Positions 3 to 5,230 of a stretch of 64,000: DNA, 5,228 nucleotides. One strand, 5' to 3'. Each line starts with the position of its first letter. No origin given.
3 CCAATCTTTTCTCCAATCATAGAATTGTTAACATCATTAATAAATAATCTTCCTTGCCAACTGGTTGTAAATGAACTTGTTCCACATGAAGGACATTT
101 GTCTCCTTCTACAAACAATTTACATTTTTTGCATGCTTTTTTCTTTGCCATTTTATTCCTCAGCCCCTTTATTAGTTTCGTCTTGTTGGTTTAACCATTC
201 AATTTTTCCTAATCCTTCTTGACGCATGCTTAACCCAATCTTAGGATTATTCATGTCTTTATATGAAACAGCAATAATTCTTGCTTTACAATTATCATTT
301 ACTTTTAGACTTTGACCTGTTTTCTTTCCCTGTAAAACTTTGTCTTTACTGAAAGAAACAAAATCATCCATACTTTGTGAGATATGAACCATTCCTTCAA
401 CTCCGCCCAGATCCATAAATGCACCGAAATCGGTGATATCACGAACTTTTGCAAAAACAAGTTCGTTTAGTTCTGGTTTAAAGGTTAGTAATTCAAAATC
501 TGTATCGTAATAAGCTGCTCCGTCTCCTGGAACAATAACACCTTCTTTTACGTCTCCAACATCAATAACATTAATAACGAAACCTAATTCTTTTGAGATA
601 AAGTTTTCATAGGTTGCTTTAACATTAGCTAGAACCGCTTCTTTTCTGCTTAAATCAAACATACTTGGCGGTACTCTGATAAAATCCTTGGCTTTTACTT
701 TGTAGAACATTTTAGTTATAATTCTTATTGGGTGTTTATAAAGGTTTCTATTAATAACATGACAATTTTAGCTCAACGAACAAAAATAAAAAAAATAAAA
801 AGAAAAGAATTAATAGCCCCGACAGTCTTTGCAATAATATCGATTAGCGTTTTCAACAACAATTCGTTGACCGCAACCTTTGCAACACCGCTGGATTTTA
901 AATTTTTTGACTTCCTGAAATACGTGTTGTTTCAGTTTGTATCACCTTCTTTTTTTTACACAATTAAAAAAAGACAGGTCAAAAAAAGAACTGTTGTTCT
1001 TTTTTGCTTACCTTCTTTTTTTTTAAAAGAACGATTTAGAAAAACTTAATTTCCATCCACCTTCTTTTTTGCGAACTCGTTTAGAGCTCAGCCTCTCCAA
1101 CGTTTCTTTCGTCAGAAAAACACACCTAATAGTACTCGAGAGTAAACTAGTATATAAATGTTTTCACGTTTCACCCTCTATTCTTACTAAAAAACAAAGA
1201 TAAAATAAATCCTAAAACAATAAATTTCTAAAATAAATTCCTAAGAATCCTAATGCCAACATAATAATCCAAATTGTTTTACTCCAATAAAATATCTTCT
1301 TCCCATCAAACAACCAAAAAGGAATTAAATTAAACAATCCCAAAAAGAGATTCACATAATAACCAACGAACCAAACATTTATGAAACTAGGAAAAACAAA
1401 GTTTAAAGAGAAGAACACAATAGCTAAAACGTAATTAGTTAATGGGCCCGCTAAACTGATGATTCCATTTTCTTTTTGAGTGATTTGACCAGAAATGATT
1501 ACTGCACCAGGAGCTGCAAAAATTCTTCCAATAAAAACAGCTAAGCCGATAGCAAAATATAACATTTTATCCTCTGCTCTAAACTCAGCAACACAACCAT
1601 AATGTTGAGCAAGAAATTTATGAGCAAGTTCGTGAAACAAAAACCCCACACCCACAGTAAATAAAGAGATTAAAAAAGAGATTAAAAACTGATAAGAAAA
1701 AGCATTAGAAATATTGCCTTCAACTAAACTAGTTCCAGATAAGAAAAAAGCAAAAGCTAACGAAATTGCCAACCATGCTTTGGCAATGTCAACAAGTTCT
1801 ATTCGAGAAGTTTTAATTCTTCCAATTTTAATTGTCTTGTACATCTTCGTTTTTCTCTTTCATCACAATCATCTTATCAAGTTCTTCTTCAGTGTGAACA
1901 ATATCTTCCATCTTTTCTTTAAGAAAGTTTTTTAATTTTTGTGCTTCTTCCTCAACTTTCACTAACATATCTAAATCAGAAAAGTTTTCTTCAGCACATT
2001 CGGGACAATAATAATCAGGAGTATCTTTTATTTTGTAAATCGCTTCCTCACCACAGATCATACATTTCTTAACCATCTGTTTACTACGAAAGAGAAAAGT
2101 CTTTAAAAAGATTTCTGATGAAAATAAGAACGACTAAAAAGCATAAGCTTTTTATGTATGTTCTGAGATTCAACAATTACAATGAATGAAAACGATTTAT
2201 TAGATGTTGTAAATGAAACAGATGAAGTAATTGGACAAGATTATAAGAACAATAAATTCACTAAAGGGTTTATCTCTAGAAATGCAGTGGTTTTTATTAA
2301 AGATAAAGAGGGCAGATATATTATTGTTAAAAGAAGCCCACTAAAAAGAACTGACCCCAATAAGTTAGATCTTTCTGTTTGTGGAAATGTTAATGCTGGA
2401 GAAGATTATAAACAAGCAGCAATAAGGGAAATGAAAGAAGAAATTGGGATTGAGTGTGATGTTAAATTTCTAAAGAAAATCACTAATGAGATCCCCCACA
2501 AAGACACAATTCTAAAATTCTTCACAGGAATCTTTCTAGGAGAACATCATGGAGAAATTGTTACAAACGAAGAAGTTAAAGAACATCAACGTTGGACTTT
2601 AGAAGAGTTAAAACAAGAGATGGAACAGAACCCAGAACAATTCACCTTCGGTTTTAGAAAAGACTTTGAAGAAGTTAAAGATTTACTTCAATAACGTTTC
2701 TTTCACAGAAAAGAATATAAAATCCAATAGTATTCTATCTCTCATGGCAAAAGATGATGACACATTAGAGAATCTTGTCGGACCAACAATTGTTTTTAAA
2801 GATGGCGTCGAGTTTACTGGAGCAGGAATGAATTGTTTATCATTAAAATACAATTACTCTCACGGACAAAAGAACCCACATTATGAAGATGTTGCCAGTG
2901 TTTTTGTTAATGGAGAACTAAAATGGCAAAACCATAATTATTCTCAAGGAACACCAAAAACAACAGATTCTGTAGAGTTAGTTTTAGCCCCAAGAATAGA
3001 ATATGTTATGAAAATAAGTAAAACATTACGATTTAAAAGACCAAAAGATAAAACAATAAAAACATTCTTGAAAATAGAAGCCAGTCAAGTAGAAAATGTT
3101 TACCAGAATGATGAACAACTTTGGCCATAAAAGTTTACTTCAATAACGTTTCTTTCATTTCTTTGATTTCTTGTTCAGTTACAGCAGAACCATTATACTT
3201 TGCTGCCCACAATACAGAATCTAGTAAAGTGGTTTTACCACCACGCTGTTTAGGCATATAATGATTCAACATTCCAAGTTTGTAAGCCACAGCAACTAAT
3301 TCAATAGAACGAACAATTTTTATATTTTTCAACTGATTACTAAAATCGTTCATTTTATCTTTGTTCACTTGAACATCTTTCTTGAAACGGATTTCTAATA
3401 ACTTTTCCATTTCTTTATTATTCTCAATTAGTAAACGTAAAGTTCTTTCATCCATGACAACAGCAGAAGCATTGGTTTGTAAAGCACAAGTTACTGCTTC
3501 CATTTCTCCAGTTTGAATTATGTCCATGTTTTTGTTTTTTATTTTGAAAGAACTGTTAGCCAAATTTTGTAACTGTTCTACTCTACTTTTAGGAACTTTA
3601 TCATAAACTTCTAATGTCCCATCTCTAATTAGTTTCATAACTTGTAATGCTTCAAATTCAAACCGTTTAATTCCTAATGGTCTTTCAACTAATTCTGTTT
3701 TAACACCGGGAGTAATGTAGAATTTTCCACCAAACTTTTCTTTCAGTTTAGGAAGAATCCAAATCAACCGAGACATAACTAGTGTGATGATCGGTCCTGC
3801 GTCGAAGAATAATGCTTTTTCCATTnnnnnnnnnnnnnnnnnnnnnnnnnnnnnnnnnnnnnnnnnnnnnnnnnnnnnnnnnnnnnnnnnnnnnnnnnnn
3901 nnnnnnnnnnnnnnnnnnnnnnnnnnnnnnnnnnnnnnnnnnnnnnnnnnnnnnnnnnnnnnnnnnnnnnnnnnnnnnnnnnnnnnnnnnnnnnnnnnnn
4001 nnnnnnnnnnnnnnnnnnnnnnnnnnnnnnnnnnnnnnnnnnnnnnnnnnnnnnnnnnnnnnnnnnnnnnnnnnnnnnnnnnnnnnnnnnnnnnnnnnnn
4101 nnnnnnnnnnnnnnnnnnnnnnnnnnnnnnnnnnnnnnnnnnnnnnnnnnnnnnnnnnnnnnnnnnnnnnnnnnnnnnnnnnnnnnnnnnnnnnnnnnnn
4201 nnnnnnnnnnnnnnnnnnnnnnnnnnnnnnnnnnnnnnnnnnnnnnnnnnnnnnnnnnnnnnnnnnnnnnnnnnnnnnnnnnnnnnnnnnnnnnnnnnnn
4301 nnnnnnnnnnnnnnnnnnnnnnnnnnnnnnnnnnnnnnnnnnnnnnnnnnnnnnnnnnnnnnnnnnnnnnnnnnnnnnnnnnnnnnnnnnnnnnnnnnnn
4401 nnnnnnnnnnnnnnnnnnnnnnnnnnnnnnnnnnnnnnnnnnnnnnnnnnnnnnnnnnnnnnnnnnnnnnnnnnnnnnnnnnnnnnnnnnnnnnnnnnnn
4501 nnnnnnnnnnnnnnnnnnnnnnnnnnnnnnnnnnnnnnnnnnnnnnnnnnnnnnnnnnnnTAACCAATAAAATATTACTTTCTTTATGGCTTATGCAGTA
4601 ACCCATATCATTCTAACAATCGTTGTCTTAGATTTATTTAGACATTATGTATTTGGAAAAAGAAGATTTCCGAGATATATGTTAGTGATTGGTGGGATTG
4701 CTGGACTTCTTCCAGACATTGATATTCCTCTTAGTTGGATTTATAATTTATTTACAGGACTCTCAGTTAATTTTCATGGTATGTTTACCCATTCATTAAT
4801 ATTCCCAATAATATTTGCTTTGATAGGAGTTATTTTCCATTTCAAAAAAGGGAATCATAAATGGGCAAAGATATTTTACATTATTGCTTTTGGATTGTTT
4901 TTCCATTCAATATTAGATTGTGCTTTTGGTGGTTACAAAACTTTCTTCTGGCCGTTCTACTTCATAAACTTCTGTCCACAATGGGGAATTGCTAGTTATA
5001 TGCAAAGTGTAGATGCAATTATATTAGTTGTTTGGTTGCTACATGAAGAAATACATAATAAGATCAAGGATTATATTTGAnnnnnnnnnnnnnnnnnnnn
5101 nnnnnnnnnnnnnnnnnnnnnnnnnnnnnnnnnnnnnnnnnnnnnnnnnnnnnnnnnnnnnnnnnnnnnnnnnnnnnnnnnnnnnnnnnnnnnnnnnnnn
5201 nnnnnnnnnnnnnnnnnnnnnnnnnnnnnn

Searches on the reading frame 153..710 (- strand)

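Call 37: search_protein_families(library=pfam, proteins=[window:153-710:-], max_evalue=0.001)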
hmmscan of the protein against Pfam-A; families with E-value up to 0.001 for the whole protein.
window:153-710:- (185 aa): 2 families
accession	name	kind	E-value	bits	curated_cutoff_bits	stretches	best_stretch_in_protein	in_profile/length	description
PF03876.22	SHS2_Rpb7-N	-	6.7e-11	42.6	24.8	1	8-64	1-57/57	SHS2 domain found in N terminus of Rpb7p/Rpc25p/MJ0397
PF00575.29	S1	-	1.1e-09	38.9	22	1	78-150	1-64/74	S1 RNA binding domain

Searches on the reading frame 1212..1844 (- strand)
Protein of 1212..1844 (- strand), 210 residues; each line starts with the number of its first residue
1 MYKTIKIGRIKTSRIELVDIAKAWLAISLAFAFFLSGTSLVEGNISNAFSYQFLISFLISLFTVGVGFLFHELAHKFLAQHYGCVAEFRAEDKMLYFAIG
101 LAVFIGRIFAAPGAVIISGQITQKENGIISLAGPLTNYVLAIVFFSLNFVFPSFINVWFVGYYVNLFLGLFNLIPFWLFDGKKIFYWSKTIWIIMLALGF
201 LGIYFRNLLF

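Call 37: search_protein_families(library=pfam, proteins=[window:1212-1844:-], max_evalue=0.001)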
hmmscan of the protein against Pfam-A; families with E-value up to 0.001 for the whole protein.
window:1212-1844:- (210 aa): 1 family
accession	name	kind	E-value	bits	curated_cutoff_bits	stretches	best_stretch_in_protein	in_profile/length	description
PF02163.28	Peptidase_M50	-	3.5e-10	40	27.2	2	153-185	158-190/221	Peptidase family M50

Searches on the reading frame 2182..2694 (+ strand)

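Call 37: search_protein_families(library=pfam, proteins=[window:2182-2694:+], max_evalue=0.001)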
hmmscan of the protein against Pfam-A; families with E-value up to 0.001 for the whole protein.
window:2182-2694:+ (170 aa): 1 family
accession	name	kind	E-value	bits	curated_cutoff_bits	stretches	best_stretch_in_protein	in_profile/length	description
PF00293.34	NUDIX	-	7.5e-17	62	21.1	1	33-153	4-129/134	NUDIX domain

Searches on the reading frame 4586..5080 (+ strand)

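Call 37: search_protein_families(library=pfam, proteins=[window:4586-5080:+], max_evalue=0.001)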
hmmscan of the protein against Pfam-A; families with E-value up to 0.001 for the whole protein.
window:4586-5080:+ (164 aa): 1 family
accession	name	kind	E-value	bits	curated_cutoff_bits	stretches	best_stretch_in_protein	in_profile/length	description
PF04307.19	YdjM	-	4.1e-17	62.7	29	1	5-125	4-120/176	YdjM inner membrane protein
